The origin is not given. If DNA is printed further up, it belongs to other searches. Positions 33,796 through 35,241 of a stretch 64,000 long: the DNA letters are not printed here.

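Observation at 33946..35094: FkbO/Hyg5/XanB2-like chorismatase in a polysaccharide locus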

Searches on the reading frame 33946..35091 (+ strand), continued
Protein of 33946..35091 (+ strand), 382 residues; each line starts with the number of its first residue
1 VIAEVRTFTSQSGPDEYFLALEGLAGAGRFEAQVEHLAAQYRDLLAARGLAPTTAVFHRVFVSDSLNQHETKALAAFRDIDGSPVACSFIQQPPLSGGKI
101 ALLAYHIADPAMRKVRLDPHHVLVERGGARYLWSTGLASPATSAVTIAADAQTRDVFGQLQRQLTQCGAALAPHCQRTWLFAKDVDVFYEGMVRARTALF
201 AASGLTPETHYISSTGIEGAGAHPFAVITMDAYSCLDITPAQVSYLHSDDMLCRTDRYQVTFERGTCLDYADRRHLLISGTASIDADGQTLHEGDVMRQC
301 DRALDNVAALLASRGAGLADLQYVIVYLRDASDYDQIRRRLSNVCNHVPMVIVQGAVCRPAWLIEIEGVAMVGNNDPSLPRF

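Call 13: search_solved_structures(query=A1, max_evalue=1, show_alignments=3)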
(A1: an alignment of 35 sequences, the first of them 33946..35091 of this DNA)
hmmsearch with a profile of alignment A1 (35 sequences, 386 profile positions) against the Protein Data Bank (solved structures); distinct sequences matched with E-value up to 1: 57.
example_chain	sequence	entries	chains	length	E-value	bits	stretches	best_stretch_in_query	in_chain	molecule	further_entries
2dyy_A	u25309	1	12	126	3.2e-14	55.9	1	279-375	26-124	UPF0076 protein PH0854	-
5ag3_A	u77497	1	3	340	2.4e-13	53.1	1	157-374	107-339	PUTATIVE PTERIDINE-DEPENDENT DIOXYGENASE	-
5a3k_A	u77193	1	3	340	1.2e-11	47.4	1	157-374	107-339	PUTATIVE PTERIDINE-DEPENDENT DIOXYGENASE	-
4bps_A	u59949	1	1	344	1.7e-11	46.9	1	181-373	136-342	FKBO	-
3v4d_A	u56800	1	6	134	5.6e-09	38.7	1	280-376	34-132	Aminoacrylate peracid reductase RutC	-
1x25_A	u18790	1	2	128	1.6e-08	37.2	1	280-371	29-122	Hypothetical UPF0076 protein ST0811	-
6tcd_A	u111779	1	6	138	3.9e-08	35.9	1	277-376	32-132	Ribonuclease UK114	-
2b33_A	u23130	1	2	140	1.1e-07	34.5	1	280-377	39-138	protein synthesis inhibitor, putative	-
8qoq_A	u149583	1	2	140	3.1e-07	32.9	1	277-376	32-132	2-iminobutanoate/2-iminopropanoate deaminase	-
8qom_A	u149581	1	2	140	4e-07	32.6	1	277-376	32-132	2-iminobutanoate/2-iminopropanoate deaminase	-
1nq3_A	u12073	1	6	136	4.6e-07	32.4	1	277-376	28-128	14.3 kDa perchloric acid soluble protein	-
8qou_A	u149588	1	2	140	4.6e-07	32.4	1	277-376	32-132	2-iminobutanoate/2-iminopropanoate deaminase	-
8qos_A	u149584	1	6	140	5.1e-07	32.2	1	279-376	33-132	2-iminobutanoate/2-iminopropanoate deaminase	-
1oni_A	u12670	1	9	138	5.8e-07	32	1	279-376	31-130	14.5 kDa translational inhibitor protein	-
8qop_A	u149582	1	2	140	6.1e-07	32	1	277-376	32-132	2-iminobutanoate/2-iminopropanoate deaminase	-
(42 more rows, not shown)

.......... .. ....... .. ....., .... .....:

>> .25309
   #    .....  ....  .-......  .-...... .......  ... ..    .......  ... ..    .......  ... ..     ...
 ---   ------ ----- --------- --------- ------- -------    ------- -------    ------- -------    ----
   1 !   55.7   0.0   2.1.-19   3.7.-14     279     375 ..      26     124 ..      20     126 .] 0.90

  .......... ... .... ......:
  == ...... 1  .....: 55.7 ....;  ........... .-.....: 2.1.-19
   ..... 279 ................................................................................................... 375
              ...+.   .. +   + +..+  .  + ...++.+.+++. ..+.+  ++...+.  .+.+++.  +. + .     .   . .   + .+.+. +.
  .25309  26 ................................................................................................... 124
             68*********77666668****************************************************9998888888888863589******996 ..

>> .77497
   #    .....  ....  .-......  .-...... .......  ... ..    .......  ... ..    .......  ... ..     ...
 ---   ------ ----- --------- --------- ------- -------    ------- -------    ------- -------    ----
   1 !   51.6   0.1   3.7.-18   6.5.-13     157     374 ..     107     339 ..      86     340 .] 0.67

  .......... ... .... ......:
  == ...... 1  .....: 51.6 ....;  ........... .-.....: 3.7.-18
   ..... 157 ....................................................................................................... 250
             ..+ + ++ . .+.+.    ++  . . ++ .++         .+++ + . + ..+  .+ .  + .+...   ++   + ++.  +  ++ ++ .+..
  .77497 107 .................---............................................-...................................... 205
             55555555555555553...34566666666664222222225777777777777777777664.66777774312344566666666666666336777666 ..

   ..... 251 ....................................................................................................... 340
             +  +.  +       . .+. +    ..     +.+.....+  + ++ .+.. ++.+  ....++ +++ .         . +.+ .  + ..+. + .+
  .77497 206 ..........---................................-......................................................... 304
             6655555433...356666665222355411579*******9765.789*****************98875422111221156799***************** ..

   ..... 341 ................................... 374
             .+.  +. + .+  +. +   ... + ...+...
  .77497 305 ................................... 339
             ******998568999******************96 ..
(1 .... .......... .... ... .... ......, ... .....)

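Call 16: find_encoding_contigs(protein=P0015, flank=10000, max_places=2)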
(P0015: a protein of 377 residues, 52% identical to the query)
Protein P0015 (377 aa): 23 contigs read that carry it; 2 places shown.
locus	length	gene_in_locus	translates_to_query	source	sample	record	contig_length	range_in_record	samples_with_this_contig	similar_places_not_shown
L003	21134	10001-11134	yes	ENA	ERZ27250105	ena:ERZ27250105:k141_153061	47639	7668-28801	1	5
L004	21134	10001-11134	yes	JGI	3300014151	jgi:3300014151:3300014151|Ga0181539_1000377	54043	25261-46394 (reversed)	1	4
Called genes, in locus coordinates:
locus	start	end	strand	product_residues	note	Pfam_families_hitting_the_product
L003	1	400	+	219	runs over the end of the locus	PF00156:Pribosyltran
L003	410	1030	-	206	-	-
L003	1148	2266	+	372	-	PF02163:Peptidase_M50, PF00571:CBS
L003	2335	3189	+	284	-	PF01522:Polysacc_deac_1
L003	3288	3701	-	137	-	PF13467:RHH_4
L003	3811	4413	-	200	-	PF01965:DJ-1_PfpI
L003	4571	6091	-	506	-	PF13793:Pribosyltran_N, PF00156:Pribosyltran, PF14572:Pribosyl_synth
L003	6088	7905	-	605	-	PF14520:HHH_5 (faint), PF14716:HHH_8, PF14792:DNA_pol_B_palm (weak), PF14791:DNA_pol_B_thumb, PF02811:PHP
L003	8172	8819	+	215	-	PF04972:BON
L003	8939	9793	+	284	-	PF08543:Phos_pyr_kin, PF00294:PfkB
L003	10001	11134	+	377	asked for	PF01042:Ribonuc_L-PSP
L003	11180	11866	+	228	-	PF13640:2OG-FeII_Oxy_3 (weak)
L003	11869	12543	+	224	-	-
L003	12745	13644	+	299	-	PF02567:PhzC-PhzF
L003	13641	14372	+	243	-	PF00293:NUDIX (faint)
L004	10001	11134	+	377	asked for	PF01042:Ribonuc_L-PSP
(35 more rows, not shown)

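Call 17: find_encoding_contigs(protein=P0038, flank=10000, max_places=2)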
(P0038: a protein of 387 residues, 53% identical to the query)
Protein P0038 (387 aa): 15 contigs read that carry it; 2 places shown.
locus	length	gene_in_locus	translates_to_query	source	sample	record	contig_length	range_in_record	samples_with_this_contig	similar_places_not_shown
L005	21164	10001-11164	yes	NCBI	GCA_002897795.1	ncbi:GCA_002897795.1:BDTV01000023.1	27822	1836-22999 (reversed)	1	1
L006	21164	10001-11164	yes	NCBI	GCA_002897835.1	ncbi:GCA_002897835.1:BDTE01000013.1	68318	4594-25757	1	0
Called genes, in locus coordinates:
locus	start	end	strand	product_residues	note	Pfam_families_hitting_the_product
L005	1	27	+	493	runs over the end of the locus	PF01943:Polysacc_synt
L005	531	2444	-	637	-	PF00122:E1-E2_ATPase, PF00702:Hydrolase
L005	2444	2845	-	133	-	PF01022:HTH_5, PF12840:HTH_20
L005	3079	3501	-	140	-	PF01022:HTH_5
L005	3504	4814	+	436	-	PF02040:ArsB, PF03600:CitMHS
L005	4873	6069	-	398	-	PF13439:Glyco_transf_4, PF13579:Glyco_trans_4_4, PF20706:GT4-conflict, PF00534:Glycos_transf_1, PF13692:Glyco_trans_1_4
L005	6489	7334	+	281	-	PF07589:PEP_exosort_dom (weak)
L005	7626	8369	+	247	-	PF00578:AhpC-TSA, PF08534:Redoxin, PF00462:Glutaredoxin, PF13417:GST_N_3, PF13409:GST_N_2 (weak)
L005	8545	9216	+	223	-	PF13640:2OG-FeII_Oxy_3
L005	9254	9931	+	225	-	-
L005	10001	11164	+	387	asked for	PF01042:Ribonuc_L-PSP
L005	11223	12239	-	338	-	PF08240:ADH_N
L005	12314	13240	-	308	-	-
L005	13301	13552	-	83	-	-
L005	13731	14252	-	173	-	-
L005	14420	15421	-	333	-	PF13677:MotB_plug, PF00691:OmpA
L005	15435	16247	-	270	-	PF01618:MotA_ExbB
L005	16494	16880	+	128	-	PF00903:Glyoxalase, PF13669:Glyoxalase_4, PF22677:Ble-like_N (faint), PF18029:Glyoxalase_6 (weak)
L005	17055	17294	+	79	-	-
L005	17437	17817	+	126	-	PF13560:HTH_31 (weak)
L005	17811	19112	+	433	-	PF13657:Couple_hipA, PF07804:HipA_C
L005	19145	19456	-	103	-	PF08808:RES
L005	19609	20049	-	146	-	PF20432:Xre-like-HTH, PF09722:Xre_MbcA_ParS_C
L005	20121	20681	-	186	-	PF04982:TM_HPP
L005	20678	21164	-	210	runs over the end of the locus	PF00571:CBS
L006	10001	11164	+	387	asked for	PF01042:Ribonuc_L-PSP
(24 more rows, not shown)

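Call 18: find_encoding_contigs(protein=P0073, flank=10000, max_places=2)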
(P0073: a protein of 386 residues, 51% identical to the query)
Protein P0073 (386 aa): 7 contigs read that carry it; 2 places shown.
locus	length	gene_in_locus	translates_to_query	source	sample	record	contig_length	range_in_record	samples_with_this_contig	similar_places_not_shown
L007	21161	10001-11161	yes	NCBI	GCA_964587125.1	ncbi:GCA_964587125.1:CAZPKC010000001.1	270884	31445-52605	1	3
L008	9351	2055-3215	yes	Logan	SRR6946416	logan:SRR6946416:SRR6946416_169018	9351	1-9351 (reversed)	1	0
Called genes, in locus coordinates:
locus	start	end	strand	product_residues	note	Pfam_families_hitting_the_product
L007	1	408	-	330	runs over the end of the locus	-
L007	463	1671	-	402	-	PF00155:Aminotran_1_2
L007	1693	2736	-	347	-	PF13505:OMP_b-brl, PF02462:Opacity (weak), PF01617:Surface_Ag_2 (weak), PF00691:OmpA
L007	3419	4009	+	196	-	-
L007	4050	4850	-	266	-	PF00459:Inositol_P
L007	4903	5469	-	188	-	PF08207:EFP_N, PF01132:EFP, PF09285:Elong-fact-P_C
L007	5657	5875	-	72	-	-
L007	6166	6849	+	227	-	PF05494:MlaC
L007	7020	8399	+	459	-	PF00437:T2SSE, PF07724:AAA_2 (weak)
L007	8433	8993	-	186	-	PF00072:Response_reg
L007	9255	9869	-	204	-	PF02677:QueH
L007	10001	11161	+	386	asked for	PF01042:Ribonuc_L-PSP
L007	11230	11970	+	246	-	PF13640:2OG-FeII_Oxy_3 (weak)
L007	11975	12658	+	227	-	-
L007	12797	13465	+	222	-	-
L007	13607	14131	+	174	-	-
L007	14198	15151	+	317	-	PF03255:ACCA, PF01039:Carboxyl_trans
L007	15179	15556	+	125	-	PF08332:CaMKII_AD, PF14534:DUF4440, PF12680:SnoaL_2 (weak), PF13474:SnoaL_3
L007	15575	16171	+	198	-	PF01725:Ham1p_like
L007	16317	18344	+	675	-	PF16177:ACAS_N, PF00501:AMP-binding, PF13193:AMP-binding_C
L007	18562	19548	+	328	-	PF01515:PTA_PTB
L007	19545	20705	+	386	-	PF00871:Acetate_kinase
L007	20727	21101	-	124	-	-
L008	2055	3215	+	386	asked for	PF01042:Ribonuc_L-PSP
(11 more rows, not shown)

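Call 19: search_protein_families(library=ncbifam, proteins=[L005:8545-9213:+, L005:9254-9928:+, L007:11230-11967:+, L007:11975-12655:+, L007:12797-13462:+, P0038, P0073], max_evalue=0.01)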
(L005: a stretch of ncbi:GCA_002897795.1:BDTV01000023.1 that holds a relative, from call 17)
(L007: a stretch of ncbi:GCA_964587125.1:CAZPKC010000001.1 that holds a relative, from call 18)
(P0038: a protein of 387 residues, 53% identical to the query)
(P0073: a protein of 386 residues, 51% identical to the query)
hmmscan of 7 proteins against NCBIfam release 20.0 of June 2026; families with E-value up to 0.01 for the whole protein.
L005:8545-9213:+ (223 aa): 0 families

L005:9254-9928:+ (225 aa): 0 families

L007:11230-11967:+ (246 aa): 0 families

L007:11975-12655:+ (227 aa): 0 families

L007:12797-13462:+ (222 aa): 0 families

P0038 (387 aa): 3 families
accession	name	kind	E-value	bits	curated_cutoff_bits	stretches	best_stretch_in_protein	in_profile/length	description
TIGR04444.1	chori_FkbO_Hyg5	subfamily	2.4e-12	46.7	325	1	143-374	68-310/311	FkbO/Hyg5 family chorismatase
TIGR03610.1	RutC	equivalog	7.2e-11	42.3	169.1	1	280-375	27-124/127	pyrimidine utilization protein C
TIGR00004.1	TIGR00004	subfamily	3.6e-07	30.4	106.25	1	280-343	25-89/125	Rid family detoxifying hydrolase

P0073 (386 aa): 3 families
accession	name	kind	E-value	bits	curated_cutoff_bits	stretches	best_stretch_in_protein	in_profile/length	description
TIGR04444.1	chori_FkbO_Hyg5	subfamily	4.7e-14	52.4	325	1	148-373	73-310/311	FkbO/Hyg5 family chorismatase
TIGR03610.1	RutC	equivalog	4.7e-10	39.6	169.1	1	280-374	28-124/127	pyrimidine utilization protein C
TIGR00004.1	TIGR00004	subfamily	3.1e-08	33.9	106.25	1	280-374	26-123/125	Rid family detoxifying hydrolase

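Call 21: predict_structure(alignment_id=A1)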
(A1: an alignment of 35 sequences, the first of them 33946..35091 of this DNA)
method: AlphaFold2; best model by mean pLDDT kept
length: 382 residues; sequences in the alignment: 35
mean_pLDDT: 92.0   pTM: 0.92
mean pLDDT of the five models: 92.0, 91.3, 91.0, 90.6, 89.5
residues with pLDDT >= 90: 291; 70-90: 78; 50-70: 12; < 50: 1
segments of 3 or more residues with pLDDT < 50: none
pLDDT, mean of each block of 10 residues (from residue 1): 87 94 90 94 96 97 91 88 94 95 97 96 96 97 95 98 98 93 91 91 80 85 94 96 88 67 78 93 86 96 95 95 96 97 92 88 94 96 92
secondary structure, 60 per line:
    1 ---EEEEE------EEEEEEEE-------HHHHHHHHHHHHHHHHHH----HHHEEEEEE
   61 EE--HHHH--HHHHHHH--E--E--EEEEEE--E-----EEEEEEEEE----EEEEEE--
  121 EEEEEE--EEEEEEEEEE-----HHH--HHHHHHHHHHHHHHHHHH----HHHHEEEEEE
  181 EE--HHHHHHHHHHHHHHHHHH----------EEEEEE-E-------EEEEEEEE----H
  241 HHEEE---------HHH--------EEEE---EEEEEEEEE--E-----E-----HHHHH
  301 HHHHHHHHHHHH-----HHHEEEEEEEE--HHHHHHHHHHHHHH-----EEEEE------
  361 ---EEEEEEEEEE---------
elements in order: E4-8 E15-22 H30-47 E55-62 H65-68 H71-77 E86-91 E100-108 E113-118 E121-126 E129-138 H149-166 H171-174 E175-182 H185-202 E213-218 E228-235 E243-245 E266-269 E273-281 H296-312 E321-328 H331-344 E350-354 E364-373

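Call 24: fold_search(model_id=the predicted structure, library=pdb)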
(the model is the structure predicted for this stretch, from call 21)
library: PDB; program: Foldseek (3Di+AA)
matches with E <= 10: 880; with E <= 0.001: 160
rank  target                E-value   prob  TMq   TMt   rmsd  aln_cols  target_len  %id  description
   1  4bps                  9.6e-21  1.00  0.61  0.69   5.7       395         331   19  Crystal structure of Chorismatase at 1.08 Angstrom resolution. (released 2013-09-18)
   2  5a3k_A                2.6e-20  1.00  0.60  0.67   5.3       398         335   19  Chorismatase mechanisms reveal fundamentally different types of reaction in a single conserved protein fold (released 2015-08-19)
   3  5a3k_B                3.7e-20  1.00  0.61  0.69   5.6       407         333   18  Chorismatase mechanisms reveal fundamentally different types of reaction in a single conserved protein fold (released 2015-08-19)
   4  5ag3_B                5.7e-20  1.00  0.59  0.67   5.5       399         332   20  Chorismatase mechanisms reveal fundamentally different types of reaction in a single conserved protein fold (released 2015-08-19)
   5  5a3k_C                9.9e-20  1.00  0.62  0.70   5.0       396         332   18  Chorismatase mechanisms reveal fundamentally different types of reaction in a single conserved protein fold (released 2015-08-19)
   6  5ag3_A                8.4e-19  1.00  0.63  0.71   5.2       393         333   19  Chorismatase mechanisms reveal fundamentally different types of reaction in a single conserved protein fold (released 2015-08-19)
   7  5ag3_C                2.5e-18  1.00  0.60  0.67   5.4       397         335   19  Chorismatase mechanisms reveal fundamentally different types of reaction in a single conserved protein fold (released 2015-08-19)
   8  6tcd_B                4.9e-08  1.00  0.30  0.82   2.5       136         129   26  Crystal structure of Salmo salar RidA-2 (released 2020-07-29)
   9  6tcd_A                9.6e-08  1.00  0.30  0.83   2.6       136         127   26  Crystal structure of Salmo salar RidA-2 (released 2020-07-29)
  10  6tcd_D                9.6e-08  1.00  0.30  0.81   2.7       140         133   24  Crystal structure of Salmo salar RidA-2 (released 2020-07-29)
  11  3v4d_D                1.2e-07  1.00  0.26  0.74   1.7       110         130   21  Crystal structure of RutC protein a member of the YjgF family from E.coli (released 2012-01-04)
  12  6tcd_E                1.3e-07  1.00  0.30  0.81   2.5       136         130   26  Crystal structure of Salmo salar RidA-2 (released 2020-07-29)
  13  6tcc                  1.5e-07  1.00  0.30  0.80   2.3       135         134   21  Crystal structure of Salmo salar RidA-1 (released 2020-07-29)
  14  3v4d_F                1.6e-07  1.00  0.26  0.71   1.7       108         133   21  Crystal structure of RutC protein a member of the YjgF family from E.coli (released 2012-01-04)
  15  3v4d_C                2.0e-07  1.00  0.26  0.76   1.7       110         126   21  Crystal structure of RutC protein a member of the YjgF family from E.coli (released 2012-01-04)
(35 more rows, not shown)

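Call 25: find_encoding_contigs(protein=P0002, flank=10000, max_places=3)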
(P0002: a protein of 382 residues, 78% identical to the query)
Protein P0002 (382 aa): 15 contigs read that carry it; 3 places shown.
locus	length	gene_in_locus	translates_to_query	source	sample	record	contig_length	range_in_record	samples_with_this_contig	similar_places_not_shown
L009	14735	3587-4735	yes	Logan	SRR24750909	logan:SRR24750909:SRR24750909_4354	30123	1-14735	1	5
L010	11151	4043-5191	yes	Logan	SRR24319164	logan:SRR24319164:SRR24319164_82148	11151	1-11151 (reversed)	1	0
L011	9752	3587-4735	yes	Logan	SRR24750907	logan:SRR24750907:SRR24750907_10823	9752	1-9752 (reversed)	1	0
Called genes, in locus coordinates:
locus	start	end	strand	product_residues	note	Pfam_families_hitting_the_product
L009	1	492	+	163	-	?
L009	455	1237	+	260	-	PF00903:Glyoxalase (weak)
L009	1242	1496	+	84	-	-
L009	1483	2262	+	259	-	PF02522:Antibiotic_NAT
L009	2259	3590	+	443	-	PF16254:DUF4910, PF09940:DUF2172, PF16221:HTH_47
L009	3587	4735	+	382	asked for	PF01042:Ribonuc_L-PSP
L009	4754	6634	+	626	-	-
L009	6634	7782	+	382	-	PF13433:Peripla_BP_5, PF13458:Peripla_BP_6, PF01094:ANF_receptor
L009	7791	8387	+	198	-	-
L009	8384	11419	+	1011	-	PF09594:GT87, PF26550:Tricorn_2nd (faint), PF26549:Tricorn_N (weak), PF07676:PD40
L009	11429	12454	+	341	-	PF04055:Radical_SAM, PF13186:SPASM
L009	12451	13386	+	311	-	PF00535:Glycos_transf_2, PF10111:Glyco_tranf_2_2 (faint), PF13641:Glyco_tranf_2_3 (weak)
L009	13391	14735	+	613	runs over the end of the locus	PF13522:GATase_6, PF13537:GATase_7, PF00733:Asn_synthase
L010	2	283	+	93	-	?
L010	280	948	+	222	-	PF04199:Cyclase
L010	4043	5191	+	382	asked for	PF01042:Ribonuc_L-PSP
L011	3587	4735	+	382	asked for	PF01042:Ribonuc_L-PSP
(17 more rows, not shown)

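Call 26: find_encoding_contigs(protein=P0005, flank=10000, max_places=2)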
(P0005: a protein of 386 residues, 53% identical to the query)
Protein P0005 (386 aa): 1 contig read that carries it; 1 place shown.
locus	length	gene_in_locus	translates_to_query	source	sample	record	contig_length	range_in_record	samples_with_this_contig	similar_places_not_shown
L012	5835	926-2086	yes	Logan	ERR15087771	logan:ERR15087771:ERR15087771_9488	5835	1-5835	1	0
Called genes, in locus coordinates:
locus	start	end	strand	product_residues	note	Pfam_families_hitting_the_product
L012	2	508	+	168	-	?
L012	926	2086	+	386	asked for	PF01042:Ribonuc_L-PSP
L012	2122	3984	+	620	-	-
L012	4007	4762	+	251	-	PF00106:adh_short, PF01370:Epimerase, PF08659:KR (weak), PF13561:adh_short_C2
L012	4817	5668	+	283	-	PF01261:AP_endonuc_2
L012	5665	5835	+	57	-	?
